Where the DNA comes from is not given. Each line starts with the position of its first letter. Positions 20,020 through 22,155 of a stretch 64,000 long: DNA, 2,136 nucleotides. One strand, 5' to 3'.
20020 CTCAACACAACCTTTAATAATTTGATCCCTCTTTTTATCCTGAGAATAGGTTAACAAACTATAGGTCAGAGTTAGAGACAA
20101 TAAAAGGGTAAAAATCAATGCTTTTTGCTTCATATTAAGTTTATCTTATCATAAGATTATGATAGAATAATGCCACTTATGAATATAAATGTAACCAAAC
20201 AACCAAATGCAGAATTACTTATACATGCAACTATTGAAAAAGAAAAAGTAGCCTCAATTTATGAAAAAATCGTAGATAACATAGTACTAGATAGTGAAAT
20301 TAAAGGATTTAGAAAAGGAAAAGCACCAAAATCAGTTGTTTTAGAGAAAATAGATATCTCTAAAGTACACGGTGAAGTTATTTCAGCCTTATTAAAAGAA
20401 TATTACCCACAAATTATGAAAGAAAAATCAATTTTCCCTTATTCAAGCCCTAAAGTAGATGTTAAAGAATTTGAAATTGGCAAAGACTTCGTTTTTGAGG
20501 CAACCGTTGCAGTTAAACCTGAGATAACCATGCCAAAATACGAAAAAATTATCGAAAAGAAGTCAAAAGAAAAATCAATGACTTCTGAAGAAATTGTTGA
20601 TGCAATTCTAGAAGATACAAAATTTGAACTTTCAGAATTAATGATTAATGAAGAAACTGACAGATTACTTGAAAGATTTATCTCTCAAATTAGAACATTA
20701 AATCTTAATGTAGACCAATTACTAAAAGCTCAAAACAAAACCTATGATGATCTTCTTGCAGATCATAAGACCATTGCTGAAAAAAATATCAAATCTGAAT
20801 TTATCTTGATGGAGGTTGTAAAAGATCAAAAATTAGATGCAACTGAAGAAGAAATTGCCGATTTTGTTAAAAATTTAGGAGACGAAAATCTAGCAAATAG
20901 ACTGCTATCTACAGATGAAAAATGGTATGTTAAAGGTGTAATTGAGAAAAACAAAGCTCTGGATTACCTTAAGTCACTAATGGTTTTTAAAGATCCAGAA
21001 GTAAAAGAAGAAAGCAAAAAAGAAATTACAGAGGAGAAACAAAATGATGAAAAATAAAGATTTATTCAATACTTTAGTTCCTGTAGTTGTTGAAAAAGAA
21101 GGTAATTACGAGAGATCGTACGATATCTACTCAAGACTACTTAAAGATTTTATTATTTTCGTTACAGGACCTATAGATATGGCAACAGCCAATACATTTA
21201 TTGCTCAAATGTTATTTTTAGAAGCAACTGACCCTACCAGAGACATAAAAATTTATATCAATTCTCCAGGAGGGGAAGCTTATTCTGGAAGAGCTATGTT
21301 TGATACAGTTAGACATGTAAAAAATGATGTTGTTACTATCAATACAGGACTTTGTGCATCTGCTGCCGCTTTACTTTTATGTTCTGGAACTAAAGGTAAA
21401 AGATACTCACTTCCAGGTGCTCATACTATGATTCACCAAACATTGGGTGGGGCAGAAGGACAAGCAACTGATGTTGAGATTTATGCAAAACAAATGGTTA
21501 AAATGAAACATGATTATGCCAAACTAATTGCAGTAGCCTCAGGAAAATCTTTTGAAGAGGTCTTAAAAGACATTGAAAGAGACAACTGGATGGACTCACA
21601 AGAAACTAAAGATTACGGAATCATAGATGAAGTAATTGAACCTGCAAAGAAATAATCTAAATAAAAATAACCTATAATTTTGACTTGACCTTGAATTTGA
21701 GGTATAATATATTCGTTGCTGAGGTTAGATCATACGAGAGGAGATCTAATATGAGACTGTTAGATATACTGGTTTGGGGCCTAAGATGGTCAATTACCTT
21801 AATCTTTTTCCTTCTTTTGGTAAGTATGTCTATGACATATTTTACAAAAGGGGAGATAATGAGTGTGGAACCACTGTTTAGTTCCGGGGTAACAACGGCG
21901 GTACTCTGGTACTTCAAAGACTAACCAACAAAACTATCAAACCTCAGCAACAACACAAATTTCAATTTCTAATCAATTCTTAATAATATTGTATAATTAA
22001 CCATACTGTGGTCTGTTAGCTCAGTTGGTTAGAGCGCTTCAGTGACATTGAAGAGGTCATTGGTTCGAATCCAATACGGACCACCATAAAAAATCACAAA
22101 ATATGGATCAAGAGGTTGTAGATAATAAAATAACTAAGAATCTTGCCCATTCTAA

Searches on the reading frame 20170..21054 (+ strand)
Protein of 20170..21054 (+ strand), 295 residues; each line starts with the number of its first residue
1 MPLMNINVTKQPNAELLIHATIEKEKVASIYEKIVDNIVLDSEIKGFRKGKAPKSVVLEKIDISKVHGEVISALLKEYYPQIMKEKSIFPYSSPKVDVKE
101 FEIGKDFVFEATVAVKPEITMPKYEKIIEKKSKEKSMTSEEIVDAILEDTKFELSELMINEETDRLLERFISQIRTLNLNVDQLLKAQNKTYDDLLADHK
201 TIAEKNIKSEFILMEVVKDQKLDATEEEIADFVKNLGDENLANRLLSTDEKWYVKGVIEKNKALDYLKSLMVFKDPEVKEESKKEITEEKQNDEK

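Call 21: find_homologous_proteins(query=window:20170-21054:+, max_evalue=1e-20)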
Query window:20170-21054:+ (295 aa): 151 proteins with E <= 1e-20 among 3679 candidates; the best 120 are listed.
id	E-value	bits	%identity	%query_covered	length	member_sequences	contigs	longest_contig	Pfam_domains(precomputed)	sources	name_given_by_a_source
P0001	7.8e-158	542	90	97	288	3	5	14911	PF05697.19,PF05698.20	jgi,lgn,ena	jgi:FKBP-type peptidyl-prolyl cis-trans isomerase (trigger factor)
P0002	3.6e-157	540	90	99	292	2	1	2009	PF05697.19,PF05698.20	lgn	-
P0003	1.5e-145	502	84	99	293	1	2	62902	PF05697.19,PF05698.20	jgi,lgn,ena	-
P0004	4.8e-143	493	87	92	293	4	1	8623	PF05697.19,PF05698.20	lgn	-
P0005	3.1e-133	461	76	99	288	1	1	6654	PF05697.19,PF05698.20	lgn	-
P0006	1.5e-126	439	77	91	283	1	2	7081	PF05697.19,PF05698.20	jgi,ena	jgi:FKBP-type peptidyl-prolyl cis-trans isomerase (trigger factor)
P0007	1.0e-125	437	78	91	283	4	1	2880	PF05697.19,PF05698.20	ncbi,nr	ncbi:MAG: hypothetical protein EBV07_01170 [Proteobacteria bacterium]|nr:hypothetical protein [Pseud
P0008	1.3e-125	436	77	91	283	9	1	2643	PF05697.19,PF05698.20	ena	-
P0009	1.0e-124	433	79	91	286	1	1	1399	PF05697.19,PF05698.20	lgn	-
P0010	1.2e-123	430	78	91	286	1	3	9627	PF05697.19,PF05698.20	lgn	-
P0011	3.6e-122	425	78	91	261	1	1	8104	PF05697.19,PF05698.20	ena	-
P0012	2.8e-113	396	70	92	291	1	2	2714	PF05697.19,PF05698.20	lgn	-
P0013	2.7e-107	376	68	91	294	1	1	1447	PF05697.19,PF05698.20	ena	-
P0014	3.6e-107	376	68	91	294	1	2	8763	PF05697.19,PF05698.20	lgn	-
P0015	1.2e-106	374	68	91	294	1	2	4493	PF05697.19,PF05698.20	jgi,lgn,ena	-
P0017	3.7e-106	373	68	91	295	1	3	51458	PF05697.19,PF05698.20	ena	-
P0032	1.8e-103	364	64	91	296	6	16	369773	PF05697.19,PF05698.20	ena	-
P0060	1.2e-99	351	60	91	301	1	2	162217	PF05697.19,PF05698.20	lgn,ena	-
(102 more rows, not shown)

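Call 23: find_encoding_contigs(protein=P0003, flank=10000, max_places=3)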
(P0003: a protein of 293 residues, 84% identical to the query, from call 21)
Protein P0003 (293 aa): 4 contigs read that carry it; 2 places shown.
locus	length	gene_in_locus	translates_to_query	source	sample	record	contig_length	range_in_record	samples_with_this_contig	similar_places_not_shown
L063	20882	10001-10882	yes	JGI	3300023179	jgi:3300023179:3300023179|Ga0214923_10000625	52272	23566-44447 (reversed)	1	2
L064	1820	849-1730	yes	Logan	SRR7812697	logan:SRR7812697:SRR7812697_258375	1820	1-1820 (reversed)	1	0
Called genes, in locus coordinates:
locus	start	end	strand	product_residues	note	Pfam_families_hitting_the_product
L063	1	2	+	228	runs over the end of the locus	-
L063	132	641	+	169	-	-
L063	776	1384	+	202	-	-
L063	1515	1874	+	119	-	-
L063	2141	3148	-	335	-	-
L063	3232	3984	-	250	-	-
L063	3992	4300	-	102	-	PF00173:Cyt-b5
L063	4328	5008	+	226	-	PF01863:YgjP-like, PF10263:SprT-like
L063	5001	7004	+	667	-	PF10060:DUF2298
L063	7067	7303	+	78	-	-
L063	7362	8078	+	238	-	PF12705:PDDEXK_1, PF01930:Cas_Cas4 (weak)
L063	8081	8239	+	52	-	-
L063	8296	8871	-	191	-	PF04307:YdjM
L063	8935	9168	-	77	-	-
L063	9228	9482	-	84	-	-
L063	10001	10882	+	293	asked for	PF05697:Trigger_N, PF05698:Trigger_C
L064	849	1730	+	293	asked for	PF05697:Trigger_N, PF05698:Trigger_C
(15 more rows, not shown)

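Call 24: find_encoding_contigs(protein=P0001, flank=10000, max_places=3)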
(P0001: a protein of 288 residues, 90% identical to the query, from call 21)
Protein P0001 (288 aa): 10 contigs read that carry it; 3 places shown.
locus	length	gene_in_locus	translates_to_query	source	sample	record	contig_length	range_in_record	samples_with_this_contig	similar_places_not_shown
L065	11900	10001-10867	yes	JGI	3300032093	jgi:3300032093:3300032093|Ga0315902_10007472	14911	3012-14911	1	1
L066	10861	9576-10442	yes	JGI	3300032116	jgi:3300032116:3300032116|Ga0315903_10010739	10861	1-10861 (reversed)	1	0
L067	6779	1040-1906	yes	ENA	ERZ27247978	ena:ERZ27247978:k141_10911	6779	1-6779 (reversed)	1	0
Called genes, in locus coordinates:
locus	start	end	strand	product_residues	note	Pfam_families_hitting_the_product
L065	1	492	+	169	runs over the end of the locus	-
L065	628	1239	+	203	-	-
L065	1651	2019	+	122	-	-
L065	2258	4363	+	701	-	-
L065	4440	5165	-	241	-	-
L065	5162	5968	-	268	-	-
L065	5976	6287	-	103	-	PF00173:Cyt-b5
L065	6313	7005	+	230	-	PF01863:YgjP-like, PF10263:SprT-like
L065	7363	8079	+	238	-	PF12705:PDDEXK_1, PF01930:Cas_Cas4 (weak)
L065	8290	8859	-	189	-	PF04307:YdjM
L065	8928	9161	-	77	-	-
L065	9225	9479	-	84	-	-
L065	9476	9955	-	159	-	-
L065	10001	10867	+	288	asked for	PF05697:Trigger_N, PF05698:Trigger_C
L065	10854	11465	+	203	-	PF00574:CLP_protease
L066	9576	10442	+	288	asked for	PF05697:Trigger_N, PF05698:Trigger_C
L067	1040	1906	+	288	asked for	PF05697:Trigger_N, PF05698:Trigger_C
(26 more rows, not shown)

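Call 27: find_encoding_contigs(protein=P0010, flank=10000, max_places=3)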
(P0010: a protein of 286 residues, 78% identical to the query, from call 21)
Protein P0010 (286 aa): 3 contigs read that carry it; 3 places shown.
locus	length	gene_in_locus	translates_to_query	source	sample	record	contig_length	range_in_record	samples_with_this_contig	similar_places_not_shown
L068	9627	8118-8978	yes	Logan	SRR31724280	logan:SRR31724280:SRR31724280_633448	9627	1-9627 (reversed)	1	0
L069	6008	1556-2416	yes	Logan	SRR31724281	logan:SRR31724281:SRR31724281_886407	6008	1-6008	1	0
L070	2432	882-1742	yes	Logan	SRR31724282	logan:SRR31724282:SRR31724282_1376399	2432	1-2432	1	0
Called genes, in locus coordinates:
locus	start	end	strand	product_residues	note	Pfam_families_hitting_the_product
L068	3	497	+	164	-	?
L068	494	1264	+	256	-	-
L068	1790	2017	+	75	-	-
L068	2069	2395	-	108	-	PF00173:Cyt-b5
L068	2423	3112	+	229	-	PF01863:YgjP-like, PF10263:SprT-like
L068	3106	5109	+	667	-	PF10060:DUF2298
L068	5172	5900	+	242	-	PF12705:PDDEXK_1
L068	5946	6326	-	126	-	-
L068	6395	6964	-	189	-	PF04307:YdjM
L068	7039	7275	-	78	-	-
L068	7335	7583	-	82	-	-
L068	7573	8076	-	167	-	-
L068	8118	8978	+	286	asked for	PF05697:Trigger_N, PF05698:Trigger_C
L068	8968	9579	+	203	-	PF00574:CLP_protease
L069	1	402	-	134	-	?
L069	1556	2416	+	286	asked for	PF05697:Trigger_N, PF05698:Trigger_C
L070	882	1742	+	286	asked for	PF05697:Trigger_N, PF05698:Trigger_C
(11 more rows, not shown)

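Call 28: find_encoding_contigs(protein=P0017, flank=10000, max_places=2)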
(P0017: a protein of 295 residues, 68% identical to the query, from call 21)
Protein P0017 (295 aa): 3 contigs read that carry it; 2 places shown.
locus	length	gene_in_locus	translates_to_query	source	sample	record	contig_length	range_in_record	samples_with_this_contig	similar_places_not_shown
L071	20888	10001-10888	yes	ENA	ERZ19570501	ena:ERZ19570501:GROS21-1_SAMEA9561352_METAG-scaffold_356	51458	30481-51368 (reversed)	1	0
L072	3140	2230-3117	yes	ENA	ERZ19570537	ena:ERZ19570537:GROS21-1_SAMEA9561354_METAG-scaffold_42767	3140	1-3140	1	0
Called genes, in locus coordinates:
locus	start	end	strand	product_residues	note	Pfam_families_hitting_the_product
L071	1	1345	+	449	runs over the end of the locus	-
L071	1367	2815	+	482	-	PF13231:PMT_2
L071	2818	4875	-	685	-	-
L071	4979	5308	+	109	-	-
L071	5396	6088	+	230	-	PF01863:YgjP-like, PF10263:SprT-like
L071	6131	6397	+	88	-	-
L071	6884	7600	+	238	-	PF01930:Cas_Cas4 (faint), PF12705:PDDEXK_1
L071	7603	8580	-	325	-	PF00535:Glycos_transf_2, PF13506:Glyco_transf_21 (weak), PF13641:Glyco_tranf_2_3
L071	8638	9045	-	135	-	-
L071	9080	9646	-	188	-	PF04307:YdjM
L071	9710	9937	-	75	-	-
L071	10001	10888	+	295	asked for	PF05697:Trigger_N, PF05698:Trigger_C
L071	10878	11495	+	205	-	PF00574:CLP_protease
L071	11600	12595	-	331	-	PF03706:LPG_synthase_TM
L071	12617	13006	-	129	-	PF01509:TruB_N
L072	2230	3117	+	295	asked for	PF05697:Trigger_N, PF05698:Trigger_C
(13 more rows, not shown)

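Call 66: find_encoding_contigs(protein=P0032, flank=10000, max_places=2)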
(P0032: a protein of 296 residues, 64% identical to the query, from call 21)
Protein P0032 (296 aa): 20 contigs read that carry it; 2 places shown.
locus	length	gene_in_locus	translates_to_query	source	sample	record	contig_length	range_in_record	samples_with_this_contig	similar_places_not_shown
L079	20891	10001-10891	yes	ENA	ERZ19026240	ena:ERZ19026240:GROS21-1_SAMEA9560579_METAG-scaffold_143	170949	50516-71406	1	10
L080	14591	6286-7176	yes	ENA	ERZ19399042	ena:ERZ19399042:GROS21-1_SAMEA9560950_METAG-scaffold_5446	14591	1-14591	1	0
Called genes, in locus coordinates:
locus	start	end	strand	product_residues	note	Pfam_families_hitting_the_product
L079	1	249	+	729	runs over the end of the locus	-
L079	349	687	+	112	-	-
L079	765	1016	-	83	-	-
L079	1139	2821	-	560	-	-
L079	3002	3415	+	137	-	-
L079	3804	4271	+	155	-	-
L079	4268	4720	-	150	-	-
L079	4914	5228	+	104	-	-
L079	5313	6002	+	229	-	PF01863:YgjP-like, PF10263:SprT-like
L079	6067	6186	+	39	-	-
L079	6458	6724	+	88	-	-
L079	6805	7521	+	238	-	PF12705:PDDEXK_1, PF01930:Cas_Cas4 (weak)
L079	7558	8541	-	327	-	PF00535:Glycos_transf_2, PF13506:Glyco_transf_21 (weak), PF13641:Glyco_tranf_2_3 (weak)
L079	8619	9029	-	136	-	-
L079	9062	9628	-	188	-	PF04307:YdjM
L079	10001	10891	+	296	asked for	PF05697:Trigger_N, PF05698:Trigger_C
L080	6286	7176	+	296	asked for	PF05697:Trigger_N, PF05698:Trigger_C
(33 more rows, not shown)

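Call 67: find_encoding_contigs(protein=P0060, flank=10000, max_places=2)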
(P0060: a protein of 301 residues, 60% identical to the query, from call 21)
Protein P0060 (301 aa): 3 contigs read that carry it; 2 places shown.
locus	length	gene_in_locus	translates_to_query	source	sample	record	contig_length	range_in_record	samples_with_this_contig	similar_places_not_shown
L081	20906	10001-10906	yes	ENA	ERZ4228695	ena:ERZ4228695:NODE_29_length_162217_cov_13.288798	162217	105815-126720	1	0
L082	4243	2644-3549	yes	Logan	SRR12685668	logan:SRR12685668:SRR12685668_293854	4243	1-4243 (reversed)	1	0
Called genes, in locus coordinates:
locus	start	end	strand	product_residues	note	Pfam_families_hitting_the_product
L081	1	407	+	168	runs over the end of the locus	-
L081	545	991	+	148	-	-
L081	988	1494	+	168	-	-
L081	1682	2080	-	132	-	PF03073:TspO_MBR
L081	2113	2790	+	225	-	PF01863:YgjP-like, PF10263:SprT-like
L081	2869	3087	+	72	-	-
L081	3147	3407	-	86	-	-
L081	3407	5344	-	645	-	-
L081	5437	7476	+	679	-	PF10060:DUF2298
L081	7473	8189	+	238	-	PF12705:PDDEXK_1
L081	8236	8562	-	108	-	-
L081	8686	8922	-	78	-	-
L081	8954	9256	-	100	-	-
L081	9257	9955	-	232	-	-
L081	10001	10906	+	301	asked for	PF05697:Trigger_N, PF05698:Trigger_C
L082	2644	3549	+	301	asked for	PF05697:Trigger_N, PF05698:Trigger_C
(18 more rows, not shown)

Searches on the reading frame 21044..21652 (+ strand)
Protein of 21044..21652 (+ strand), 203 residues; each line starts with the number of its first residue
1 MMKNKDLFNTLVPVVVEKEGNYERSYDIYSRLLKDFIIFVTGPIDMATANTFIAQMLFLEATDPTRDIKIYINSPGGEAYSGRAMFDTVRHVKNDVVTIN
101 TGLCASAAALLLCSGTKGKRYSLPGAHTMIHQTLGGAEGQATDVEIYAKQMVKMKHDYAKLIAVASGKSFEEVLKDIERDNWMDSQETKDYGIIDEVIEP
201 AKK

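Call 19: find_encoding_contigs(protein=window:21044-21652:+, flank=10000, max_places=10)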
Protein window:21044-21652:+ (203 aa): 1 contig read that carries it; 1 place shown.
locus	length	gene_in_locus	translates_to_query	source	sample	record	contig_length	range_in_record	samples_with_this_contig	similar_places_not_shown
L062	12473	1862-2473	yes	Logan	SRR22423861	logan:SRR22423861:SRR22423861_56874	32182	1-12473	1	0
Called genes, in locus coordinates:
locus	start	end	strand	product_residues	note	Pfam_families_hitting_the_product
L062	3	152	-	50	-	?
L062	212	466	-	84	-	-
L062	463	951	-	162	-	-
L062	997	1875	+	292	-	PF05697:Trigger_N, PF05698:Trigger_C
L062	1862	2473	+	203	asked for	PF00574:CLP_protease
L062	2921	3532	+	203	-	-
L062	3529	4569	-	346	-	PF03706:LPG_synthase_TM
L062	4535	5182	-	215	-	PF01509:TruB_N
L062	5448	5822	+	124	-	PF05198:IF3_N, PF00707:IF3_C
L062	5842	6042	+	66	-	PF01632:Ribosomal_L35p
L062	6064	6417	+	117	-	PF00453:Ribosomal_L20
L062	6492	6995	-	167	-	-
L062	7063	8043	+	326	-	PF02912:Phe_tRNA-synt_N (weak), PF01409:tRNA-synt_2d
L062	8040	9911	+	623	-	PF03483:B3_4, PF03484:B5, PF17759:tRNA_synthFbeta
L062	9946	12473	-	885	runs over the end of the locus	PF00912:Transgly, PF00905:Transpeptidase, PF17957:Big_7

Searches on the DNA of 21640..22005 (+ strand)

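Call 85: search_dna_similar(query=window:21660-21965:+, collection=phages, mode=distant, max_rows=5)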
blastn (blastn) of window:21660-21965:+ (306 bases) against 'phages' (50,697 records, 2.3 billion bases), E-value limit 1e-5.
No match.

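Call 87: search_rna_families(source=window, start=21640, end=22005, threshold=evalue, max_evalue=10)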
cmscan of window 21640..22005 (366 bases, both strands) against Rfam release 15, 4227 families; matches with E-value up to 10: 3.
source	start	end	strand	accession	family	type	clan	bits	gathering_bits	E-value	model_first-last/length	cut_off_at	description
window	21795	21870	+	RF00884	MIR815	Gene; miRNA;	-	17.3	63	1.2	1-81/81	no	MIR815 microRNA precursor family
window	21812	22005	-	RF03533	SQ1002_RNA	Gene; sRNA;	-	14.6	128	0.75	1-237/237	no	Clostridioides difficile sRNA SQ1002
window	21842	21995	-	RF01295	SCARNA7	Gene; snRNA; snoRNA; scaRNA;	-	8.3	65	4.9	1-330/330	no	Small Cajal body-specific RNA 7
